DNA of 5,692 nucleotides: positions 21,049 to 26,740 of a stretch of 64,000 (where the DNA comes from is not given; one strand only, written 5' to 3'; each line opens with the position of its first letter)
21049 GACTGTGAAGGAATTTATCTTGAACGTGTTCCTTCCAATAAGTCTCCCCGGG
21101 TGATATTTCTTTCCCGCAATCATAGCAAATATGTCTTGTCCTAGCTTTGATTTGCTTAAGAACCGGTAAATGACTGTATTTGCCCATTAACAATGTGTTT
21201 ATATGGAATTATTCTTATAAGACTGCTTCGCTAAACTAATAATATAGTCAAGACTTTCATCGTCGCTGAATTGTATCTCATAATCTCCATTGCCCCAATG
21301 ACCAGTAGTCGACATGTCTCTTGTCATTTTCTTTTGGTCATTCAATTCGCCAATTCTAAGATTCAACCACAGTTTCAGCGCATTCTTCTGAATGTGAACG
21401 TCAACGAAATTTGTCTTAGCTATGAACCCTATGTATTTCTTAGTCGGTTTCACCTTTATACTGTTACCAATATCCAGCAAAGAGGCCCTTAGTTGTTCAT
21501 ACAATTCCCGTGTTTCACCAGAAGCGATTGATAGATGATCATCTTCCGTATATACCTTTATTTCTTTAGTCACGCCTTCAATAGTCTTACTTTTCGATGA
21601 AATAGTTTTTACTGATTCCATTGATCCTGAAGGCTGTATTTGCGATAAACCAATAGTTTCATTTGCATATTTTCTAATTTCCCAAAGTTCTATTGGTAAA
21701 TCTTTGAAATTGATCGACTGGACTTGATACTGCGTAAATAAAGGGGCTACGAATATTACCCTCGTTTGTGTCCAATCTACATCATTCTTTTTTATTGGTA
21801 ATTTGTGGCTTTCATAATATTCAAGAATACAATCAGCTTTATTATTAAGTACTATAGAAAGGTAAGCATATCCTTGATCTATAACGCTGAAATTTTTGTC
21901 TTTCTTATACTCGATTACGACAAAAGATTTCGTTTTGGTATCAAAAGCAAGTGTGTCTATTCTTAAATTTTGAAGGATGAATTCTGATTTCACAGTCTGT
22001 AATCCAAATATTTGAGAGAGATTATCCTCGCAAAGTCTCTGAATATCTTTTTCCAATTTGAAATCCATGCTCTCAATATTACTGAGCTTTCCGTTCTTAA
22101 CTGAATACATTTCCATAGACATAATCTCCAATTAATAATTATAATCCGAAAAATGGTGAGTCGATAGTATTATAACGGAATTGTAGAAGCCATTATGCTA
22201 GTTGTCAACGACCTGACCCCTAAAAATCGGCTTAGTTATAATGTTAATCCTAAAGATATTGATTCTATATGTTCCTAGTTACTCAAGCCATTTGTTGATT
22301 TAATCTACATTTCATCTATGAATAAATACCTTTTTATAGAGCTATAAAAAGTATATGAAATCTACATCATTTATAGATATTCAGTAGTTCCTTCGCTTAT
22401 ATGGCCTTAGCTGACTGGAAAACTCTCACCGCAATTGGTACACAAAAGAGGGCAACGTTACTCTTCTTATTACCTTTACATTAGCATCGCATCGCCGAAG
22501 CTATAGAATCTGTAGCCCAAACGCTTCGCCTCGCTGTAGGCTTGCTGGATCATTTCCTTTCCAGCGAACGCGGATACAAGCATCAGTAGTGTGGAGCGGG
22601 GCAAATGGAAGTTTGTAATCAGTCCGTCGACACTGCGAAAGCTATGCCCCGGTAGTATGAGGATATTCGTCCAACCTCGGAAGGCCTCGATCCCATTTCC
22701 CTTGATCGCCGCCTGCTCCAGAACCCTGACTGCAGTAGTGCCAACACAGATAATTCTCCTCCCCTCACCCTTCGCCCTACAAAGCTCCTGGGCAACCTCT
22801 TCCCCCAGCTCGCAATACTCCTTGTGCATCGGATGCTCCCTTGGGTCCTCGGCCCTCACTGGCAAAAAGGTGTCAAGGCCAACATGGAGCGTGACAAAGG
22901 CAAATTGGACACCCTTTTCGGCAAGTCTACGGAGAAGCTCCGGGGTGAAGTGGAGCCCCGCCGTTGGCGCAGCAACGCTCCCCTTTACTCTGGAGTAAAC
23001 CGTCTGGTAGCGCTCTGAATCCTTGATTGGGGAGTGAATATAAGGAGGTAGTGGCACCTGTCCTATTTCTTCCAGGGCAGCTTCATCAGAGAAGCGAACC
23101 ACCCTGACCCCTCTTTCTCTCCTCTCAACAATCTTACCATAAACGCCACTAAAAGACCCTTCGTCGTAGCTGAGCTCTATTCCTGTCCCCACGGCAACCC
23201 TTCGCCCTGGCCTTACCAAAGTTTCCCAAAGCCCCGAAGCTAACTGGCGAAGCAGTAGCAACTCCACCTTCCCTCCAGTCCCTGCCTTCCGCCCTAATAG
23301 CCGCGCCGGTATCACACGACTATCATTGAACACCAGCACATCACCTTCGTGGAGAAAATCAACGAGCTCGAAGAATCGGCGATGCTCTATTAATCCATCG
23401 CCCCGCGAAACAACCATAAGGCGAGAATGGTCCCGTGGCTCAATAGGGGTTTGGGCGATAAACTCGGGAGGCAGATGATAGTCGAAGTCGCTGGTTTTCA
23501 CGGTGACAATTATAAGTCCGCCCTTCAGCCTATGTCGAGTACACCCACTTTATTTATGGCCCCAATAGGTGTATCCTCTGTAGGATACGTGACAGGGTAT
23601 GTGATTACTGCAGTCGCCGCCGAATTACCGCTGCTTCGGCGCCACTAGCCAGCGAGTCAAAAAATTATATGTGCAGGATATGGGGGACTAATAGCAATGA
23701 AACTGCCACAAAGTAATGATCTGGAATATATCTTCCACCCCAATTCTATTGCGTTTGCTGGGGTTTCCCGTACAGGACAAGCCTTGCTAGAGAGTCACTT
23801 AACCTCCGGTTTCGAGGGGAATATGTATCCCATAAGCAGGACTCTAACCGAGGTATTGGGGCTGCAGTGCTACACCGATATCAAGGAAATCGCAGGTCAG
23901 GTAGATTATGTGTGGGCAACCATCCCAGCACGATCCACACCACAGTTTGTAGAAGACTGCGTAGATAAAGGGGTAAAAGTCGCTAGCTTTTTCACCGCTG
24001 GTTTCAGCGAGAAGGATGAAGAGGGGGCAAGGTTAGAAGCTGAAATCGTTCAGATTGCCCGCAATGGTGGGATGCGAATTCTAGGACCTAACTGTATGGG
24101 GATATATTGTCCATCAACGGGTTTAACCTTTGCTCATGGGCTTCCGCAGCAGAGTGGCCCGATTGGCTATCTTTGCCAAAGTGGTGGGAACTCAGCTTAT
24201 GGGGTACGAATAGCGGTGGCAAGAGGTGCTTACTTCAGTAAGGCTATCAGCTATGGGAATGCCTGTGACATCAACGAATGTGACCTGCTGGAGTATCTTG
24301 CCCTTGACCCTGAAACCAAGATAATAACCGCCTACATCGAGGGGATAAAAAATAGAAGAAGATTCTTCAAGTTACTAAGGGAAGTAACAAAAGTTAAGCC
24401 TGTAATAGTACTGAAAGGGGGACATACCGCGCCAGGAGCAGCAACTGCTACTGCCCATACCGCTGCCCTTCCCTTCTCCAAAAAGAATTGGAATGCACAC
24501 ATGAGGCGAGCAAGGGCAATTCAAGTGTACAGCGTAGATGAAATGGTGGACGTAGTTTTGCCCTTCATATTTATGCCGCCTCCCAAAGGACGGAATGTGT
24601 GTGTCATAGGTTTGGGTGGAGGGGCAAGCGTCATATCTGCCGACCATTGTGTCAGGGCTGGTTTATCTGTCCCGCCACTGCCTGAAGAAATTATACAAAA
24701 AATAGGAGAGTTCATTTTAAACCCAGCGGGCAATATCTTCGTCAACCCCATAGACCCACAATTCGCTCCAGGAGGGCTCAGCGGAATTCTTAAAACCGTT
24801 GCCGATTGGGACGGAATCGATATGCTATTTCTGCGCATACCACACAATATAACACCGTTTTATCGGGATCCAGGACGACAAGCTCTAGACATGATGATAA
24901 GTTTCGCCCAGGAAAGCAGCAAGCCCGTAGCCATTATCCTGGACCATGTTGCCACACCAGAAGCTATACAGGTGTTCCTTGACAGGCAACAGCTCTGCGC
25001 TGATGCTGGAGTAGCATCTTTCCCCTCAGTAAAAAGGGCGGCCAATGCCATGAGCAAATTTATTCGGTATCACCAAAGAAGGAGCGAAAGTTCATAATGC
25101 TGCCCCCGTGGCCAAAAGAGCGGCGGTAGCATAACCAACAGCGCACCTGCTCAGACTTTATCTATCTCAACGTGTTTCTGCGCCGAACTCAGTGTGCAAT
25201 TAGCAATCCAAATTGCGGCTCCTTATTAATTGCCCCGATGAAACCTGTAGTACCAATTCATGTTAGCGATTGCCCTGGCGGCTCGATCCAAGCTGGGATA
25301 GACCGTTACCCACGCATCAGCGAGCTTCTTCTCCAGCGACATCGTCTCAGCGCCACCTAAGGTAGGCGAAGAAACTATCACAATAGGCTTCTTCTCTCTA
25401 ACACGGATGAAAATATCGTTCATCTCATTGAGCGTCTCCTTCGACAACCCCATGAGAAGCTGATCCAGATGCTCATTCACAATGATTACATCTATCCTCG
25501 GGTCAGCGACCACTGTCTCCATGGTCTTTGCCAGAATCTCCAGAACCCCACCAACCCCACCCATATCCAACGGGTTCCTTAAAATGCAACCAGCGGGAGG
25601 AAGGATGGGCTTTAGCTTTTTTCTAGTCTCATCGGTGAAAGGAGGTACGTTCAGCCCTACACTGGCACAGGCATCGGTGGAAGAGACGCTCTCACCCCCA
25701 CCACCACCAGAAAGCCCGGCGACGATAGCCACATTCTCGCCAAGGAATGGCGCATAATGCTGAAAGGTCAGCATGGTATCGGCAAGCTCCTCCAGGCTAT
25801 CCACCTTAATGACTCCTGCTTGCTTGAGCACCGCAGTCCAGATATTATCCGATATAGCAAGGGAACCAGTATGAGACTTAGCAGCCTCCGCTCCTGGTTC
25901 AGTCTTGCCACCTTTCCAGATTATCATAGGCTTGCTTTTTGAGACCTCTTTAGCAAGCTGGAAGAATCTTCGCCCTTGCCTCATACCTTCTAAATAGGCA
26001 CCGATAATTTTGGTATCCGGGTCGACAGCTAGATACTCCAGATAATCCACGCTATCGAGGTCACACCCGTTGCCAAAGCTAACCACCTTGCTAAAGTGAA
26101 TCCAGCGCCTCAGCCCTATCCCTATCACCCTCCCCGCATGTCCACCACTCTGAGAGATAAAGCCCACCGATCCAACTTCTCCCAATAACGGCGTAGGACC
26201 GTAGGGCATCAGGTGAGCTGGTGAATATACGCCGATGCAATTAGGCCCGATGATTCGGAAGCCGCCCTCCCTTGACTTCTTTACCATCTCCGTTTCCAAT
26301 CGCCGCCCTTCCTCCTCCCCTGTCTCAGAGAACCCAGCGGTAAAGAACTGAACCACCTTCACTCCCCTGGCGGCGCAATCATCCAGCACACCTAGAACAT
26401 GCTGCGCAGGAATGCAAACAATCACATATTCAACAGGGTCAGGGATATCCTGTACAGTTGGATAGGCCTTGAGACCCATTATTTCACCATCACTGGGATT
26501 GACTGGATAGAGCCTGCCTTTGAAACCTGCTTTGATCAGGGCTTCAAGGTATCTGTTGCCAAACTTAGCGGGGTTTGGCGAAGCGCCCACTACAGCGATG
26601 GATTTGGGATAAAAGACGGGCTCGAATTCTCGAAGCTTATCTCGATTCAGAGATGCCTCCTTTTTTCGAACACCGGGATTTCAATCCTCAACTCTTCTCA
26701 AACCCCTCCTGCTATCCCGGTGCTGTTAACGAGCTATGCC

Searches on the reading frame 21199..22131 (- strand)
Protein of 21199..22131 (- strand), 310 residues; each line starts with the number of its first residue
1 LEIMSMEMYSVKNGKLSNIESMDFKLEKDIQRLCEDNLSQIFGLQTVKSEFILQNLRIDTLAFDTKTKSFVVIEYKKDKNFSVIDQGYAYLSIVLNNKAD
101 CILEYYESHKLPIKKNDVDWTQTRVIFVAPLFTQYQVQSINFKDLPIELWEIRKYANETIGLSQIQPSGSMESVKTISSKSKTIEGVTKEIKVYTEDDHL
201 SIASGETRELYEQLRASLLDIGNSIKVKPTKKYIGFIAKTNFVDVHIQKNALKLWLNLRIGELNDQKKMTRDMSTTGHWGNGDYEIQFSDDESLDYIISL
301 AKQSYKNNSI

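Call 11: search_protein_families(library=pfam, proteins=[window:21199-22131:-], max_evalue=0.001)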
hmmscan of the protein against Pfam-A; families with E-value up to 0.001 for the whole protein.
window:21199-22131:- (310 aa): 1 family
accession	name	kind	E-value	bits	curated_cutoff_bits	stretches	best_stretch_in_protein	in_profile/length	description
PF18899.5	DUF5655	-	3.1e-15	56.6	24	1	196-307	1-108/109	Domain of unknown function (DUF5655)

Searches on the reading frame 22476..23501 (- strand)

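Call 11: search_protein_families(library=pfam, proteins=[window:22476-23501:-], max_evalue=0.001)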
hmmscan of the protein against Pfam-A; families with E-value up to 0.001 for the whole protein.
window:22476-23501:- (341 aa): 1 family
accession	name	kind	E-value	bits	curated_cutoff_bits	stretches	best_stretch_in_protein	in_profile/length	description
PF02547.20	Queuosine_synth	-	6e-132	440.1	25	1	3-341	1-322/322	Queuosine biosynthesis protein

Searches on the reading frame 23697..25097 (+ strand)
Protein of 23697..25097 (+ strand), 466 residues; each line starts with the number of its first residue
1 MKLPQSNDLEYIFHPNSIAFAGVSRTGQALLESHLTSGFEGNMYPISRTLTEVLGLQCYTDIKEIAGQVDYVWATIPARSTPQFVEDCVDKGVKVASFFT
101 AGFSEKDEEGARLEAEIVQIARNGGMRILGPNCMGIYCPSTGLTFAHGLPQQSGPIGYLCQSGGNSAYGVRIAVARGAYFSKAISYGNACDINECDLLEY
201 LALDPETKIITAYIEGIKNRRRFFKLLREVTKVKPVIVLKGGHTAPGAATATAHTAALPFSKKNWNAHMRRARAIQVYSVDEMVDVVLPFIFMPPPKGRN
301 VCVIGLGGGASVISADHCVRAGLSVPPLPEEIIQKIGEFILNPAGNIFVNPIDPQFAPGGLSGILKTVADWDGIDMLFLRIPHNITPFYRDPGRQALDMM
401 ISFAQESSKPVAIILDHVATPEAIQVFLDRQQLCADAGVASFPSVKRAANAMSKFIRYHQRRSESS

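Call 11: search_protein_families(library=pfam, proteins=[window:23697-25097:+], max_evalue=0.001)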
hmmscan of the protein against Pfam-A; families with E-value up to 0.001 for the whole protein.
window:23697-25097:+ (466 aa): 3 families
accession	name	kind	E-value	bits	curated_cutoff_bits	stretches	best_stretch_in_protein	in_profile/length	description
PF13607.11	Succ_CoA_lig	-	2.7e-38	131.3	27.4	1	154-287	2-135/138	Succinyl-CoA ligase like flavodoxin domain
PF13380.12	CoA_binding_2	-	1.9e-14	54.5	22.8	1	27-137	16-114/116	CoA binding domain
PF02629.25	CoA_binding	-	5.5e-08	33.9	22.3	1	15-102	3-97/97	CoA binding domain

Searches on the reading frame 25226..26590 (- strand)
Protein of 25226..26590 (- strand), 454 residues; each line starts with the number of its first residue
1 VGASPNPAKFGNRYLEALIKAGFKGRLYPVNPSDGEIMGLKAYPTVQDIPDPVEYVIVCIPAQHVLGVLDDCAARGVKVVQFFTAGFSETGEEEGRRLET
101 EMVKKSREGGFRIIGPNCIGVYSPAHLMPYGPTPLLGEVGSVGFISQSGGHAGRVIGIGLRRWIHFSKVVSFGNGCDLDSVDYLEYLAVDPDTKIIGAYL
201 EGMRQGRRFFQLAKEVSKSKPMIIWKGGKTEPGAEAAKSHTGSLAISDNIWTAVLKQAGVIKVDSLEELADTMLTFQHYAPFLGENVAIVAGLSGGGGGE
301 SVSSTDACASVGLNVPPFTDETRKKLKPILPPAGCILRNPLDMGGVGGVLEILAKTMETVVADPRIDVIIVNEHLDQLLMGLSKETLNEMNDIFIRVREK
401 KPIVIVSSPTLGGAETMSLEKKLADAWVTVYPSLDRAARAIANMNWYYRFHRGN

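Call 11: search_protein_families(library=pfam, proteins=[window:25226-26590:-], max_evalue=0.001)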
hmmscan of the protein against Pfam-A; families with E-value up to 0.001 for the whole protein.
window:25226-26590:- (454 aa): 3 families
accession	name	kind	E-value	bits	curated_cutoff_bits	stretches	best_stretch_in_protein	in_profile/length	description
PF13607.11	Succ_CoA_lig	-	1.1e-47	161.7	27.4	1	140-275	2-137/138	Succinyl-CoA ligase like flavodoxin domain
PF13380.12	CoA_binding_2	-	3.3e-24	86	22.8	1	1-122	6-114/116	CoA binding domain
PF02629.25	CoA_binding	-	2.4e-08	35.1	22.3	1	2-86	10-97/97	CoA binding domain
